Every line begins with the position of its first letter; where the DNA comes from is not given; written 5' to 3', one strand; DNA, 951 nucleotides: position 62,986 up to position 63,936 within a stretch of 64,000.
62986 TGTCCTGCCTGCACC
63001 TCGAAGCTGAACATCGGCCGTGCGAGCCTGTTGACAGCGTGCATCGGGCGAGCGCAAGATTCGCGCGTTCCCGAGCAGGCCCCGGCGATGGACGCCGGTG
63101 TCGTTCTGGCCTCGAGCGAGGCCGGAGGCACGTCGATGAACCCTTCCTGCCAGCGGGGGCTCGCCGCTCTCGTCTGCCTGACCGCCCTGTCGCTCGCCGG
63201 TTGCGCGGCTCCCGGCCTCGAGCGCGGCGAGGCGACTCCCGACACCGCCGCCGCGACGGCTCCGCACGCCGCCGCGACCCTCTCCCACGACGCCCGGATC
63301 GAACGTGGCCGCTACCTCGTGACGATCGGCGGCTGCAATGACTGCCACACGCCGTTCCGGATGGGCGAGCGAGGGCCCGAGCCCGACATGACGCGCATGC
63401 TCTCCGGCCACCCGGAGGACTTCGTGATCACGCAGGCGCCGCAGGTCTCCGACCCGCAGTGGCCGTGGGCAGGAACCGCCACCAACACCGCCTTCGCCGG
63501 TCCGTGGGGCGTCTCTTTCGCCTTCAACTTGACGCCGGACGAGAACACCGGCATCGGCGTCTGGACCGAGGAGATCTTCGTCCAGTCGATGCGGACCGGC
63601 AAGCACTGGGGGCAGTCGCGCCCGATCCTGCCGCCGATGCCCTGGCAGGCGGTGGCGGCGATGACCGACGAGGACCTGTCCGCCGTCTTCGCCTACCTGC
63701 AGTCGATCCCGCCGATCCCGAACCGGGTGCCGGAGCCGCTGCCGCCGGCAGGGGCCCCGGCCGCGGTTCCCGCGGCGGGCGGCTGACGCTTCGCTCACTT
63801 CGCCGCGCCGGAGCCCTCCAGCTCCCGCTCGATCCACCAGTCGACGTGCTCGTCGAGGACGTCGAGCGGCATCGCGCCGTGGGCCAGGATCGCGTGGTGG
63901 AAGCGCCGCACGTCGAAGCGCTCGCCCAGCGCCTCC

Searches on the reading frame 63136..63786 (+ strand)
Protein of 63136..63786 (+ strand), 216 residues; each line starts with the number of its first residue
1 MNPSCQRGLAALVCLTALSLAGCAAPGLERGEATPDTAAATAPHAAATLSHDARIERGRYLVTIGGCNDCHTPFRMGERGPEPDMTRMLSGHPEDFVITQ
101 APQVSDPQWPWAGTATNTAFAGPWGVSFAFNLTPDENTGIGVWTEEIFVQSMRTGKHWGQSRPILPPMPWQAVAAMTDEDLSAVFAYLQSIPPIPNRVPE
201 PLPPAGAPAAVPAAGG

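Call 42: search_protein_families(library=pfam, proteins=[window:63136-63786:+], max_evalue=0.01)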
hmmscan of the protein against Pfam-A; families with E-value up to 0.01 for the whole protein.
window:63136-63786:+ (216 aa): 1 family
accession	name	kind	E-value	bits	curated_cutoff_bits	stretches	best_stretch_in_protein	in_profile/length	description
PF00034.26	Cytochrom_C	-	1.6e-05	26.6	21.3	1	57-191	3-89/90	Cytochrome c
